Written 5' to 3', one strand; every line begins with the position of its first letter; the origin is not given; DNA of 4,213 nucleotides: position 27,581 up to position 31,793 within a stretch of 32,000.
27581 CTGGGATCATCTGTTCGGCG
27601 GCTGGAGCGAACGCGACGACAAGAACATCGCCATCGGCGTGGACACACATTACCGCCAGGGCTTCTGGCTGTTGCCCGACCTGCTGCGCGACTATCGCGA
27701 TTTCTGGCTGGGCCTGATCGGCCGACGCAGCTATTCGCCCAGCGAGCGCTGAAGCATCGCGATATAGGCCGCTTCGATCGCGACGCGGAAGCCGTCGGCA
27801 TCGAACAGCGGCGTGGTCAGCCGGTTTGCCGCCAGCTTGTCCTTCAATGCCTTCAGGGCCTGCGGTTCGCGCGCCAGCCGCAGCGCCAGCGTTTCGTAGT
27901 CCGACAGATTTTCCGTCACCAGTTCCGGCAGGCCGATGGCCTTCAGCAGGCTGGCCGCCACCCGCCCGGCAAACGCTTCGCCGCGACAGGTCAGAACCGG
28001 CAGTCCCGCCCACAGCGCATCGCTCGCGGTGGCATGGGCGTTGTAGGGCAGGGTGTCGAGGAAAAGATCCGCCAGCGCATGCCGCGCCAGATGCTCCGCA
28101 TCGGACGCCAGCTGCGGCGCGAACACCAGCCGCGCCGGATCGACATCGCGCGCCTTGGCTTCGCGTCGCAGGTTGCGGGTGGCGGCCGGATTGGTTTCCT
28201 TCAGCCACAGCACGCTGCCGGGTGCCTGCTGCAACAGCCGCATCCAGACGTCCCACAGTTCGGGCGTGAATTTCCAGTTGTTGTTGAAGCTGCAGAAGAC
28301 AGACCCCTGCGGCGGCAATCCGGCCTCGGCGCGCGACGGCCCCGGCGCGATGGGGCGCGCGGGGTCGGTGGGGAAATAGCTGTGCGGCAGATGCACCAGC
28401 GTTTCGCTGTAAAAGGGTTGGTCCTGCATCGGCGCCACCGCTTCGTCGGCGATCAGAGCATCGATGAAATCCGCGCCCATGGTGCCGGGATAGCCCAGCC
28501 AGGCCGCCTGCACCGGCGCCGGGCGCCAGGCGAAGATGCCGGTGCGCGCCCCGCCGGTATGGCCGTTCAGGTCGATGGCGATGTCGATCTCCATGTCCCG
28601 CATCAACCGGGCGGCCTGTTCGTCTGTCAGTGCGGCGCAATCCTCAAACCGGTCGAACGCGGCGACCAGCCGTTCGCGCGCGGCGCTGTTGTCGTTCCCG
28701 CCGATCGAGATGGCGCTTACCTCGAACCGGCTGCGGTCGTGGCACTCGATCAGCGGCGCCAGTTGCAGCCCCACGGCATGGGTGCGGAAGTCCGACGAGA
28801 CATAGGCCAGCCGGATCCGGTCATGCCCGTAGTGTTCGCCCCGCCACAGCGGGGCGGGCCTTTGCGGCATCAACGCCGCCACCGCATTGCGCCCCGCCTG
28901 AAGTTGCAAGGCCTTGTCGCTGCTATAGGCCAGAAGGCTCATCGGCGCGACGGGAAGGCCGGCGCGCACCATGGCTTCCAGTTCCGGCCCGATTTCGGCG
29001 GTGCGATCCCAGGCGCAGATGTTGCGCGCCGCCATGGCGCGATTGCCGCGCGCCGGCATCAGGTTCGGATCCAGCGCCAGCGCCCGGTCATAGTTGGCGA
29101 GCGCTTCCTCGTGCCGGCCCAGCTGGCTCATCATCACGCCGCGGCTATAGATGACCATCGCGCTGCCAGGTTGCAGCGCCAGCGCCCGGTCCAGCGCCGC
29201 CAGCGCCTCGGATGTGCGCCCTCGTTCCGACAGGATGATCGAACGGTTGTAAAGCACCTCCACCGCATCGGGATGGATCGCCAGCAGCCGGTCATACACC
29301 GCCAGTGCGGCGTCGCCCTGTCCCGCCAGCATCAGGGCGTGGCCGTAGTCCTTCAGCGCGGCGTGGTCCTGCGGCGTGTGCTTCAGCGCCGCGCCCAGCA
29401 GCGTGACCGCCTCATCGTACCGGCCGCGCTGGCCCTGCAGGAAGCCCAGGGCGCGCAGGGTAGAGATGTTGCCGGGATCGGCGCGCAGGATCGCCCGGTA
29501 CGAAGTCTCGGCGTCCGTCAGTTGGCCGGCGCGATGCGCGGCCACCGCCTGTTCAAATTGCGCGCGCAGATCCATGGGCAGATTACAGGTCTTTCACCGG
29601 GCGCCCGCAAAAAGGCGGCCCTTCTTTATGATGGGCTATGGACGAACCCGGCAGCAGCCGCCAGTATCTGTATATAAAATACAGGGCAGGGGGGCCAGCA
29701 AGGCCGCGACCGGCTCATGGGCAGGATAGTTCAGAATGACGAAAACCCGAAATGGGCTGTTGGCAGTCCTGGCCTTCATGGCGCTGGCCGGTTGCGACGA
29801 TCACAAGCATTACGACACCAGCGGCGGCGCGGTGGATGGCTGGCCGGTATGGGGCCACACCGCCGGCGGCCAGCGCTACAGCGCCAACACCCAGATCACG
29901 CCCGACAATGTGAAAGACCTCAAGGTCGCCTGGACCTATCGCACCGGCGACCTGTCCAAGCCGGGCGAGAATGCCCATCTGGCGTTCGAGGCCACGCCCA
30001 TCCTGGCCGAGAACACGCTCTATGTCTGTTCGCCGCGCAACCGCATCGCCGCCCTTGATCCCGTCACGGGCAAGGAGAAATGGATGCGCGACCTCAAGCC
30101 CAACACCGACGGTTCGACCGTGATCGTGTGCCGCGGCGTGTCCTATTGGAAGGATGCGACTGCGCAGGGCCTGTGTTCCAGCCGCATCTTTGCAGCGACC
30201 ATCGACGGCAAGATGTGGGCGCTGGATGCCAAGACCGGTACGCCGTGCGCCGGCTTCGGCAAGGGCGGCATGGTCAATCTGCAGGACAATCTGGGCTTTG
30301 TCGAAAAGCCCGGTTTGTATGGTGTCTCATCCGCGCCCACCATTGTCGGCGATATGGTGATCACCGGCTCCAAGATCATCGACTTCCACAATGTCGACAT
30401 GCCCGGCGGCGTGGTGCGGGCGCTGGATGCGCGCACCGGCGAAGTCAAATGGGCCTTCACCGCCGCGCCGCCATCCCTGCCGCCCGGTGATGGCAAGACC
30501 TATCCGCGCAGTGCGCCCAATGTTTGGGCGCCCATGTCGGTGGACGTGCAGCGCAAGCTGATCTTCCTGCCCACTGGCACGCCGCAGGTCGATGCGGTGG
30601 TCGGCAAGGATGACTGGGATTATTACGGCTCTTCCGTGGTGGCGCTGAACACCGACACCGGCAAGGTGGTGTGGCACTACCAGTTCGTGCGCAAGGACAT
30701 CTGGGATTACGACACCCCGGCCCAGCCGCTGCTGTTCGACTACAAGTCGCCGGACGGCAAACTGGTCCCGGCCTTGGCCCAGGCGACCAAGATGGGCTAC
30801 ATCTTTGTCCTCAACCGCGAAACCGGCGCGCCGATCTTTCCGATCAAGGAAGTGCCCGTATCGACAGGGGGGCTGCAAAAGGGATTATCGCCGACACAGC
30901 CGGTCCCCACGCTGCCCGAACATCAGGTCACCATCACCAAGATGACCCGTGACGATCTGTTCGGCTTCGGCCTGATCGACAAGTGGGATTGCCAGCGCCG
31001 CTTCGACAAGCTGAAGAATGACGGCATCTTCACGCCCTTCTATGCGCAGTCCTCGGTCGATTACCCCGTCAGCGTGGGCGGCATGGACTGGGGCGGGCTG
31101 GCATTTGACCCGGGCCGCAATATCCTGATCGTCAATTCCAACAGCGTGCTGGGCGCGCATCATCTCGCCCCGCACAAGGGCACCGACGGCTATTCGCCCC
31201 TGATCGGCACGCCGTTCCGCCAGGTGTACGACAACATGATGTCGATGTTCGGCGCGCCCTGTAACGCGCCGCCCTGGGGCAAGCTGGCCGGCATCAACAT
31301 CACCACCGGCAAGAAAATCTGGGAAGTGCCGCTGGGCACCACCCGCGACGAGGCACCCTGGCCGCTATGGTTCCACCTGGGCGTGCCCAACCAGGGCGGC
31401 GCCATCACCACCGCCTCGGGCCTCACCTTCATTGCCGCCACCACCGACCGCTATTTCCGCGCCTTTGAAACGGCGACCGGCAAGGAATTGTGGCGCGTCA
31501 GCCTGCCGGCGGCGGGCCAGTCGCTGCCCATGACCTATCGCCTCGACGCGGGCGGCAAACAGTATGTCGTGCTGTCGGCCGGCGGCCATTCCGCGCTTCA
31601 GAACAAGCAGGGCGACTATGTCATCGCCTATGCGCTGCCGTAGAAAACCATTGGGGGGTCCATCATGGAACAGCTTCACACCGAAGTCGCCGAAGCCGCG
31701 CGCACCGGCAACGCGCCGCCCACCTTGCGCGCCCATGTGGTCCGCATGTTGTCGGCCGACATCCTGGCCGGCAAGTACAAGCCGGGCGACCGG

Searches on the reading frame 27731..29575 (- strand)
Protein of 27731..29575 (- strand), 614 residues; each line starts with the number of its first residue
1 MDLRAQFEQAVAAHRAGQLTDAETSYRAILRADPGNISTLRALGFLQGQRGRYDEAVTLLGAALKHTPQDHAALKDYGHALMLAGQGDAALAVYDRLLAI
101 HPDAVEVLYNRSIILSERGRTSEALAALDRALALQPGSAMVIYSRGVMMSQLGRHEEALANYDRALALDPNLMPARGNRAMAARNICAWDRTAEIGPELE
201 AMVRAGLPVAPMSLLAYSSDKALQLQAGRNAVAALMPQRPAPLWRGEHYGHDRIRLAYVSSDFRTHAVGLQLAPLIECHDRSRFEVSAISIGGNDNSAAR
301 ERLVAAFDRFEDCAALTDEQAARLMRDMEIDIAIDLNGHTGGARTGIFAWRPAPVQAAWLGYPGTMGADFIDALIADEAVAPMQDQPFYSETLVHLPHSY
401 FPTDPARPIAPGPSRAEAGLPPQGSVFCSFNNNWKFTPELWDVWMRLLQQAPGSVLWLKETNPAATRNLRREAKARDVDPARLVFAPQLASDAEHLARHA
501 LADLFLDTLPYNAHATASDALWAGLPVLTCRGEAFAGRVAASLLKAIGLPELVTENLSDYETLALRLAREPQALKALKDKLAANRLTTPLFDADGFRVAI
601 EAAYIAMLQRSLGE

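Call 41: search_protein_families(library=pfam, proteins=[window:27731-29575:-], max_evalue=0.001)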
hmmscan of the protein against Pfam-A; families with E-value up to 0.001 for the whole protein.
window:27731-29575:- (614 aa): 17 families
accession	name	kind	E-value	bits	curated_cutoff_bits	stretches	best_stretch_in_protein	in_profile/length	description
PF13844.12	Glyco_transf_41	-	2.9e-81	273.8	25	2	414-594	358-537/543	Glycosyl transferase family 41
PF07719.23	TPR_2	-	7.3e-26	88.6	27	2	142-171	4-33/34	Tetratricopeptide repeat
PF13414.12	TPR_11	-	7.3e-22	77.2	26.8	1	151-171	6-26/42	TPR repeat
PF13432.12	TPR_16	-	1.9e-19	70.2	32.7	3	48-104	8-64/65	Tetratricopeptide repeat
PF13431.12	TPR_17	-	9.2e-19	66.5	24.4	0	94-125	2-33/34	Tetratricopeptide repeat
PF00515.34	TPR_1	-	1.9e-18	65.8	27.8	1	143-171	5-33/34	Tetratricopeptide repeat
PF14559.12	TPR_19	-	1.3e-16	61.1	25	2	81-138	1-58/68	Tetratricopeptide repeat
PF13428.12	TPR_14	-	7.1e-15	54.5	23.5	1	72-110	2-40/44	Tetratricopeptide repeat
PF13424.12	TPR_12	-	9.9e-14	51.7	30.1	1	73-135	5-75/77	Tetratricopeptide repeat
PF13371.12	TPR_9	-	2.4e-13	50.3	35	1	88-137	12-61/73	Tetratricopeptide repeat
PF13181.12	TPR_8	-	3.2e-11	42.9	25.7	0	149-171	11-33/34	Tetratricopeptide repeat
PF13174.12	TPR_6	-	3.8e-10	40.2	26.3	0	106-138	1-33/33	Tetratricopeptide repeat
PF13176.12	TPR_7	-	2.2e-09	37.1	27.9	0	42-70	4-34/36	Tetratricopeptide repeat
PF24575.1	TPR_Slam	-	2.5e-09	37.9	35.2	0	138-182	46-90/104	Surface lipoprotein assembly modifier, N-terminal TPR repeats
PF23914.1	TPR_CcmH_CycH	-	1.6e-07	31.8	42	0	62-168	41-150/158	Cytochrome c-type biogenesis protein H TPR domain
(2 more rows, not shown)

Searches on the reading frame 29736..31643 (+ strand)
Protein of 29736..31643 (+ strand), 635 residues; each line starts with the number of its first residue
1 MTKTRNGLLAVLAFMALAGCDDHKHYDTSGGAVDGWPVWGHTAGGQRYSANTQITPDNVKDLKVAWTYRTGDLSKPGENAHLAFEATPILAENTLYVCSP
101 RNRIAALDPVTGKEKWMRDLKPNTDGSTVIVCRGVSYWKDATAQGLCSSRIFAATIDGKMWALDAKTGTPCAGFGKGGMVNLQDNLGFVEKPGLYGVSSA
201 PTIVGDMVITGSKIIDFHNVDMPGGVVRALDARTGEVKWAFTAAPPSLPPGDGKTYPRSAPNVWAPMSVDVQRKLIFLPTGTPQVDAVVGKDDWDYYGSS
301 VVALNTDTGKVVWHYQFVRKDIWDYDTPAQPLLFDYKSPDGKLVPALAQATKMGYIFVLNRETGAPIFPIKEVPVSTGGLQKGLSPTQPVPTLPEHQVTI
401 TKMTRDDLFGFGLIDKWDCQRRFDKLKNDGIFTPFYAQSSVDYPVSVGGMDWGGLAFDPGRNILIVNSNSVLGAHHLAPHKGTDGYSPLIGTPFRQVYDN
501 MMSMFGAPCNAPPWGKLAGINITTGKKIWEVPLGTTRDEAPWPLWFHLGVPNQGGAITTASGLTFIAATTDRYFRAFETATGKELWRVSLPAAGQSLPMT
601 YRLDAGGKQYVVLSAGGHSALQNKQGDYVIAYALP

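Call 41: search_protein_families(library=pfam, proteins=[window:29736-31643:+], max_evalue=0.001)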
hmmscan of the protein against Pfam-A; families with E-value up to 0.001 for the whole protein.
window:29736-31643:+ (635 aa): 3 families
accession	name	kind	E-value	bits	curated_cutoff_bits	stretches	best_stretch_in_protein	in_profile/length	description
PF01011.28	PQQ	-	1.9e-205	684.5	26.7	1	36-611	1-595/595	Glucose/ethanol/alcohol dehydrogenase, beta-propeller domain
PF13360.13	PQQ_2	-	6.7e-24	85.3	27.6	3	50-169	81-190/233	Outer membrane protein assembly factor BamB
PF13570.13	Beta-prop_ACSF4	-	4.1e-06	26.9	133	0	86-180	7-93/329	Beta-alanine-activating enzyme, beta-propeller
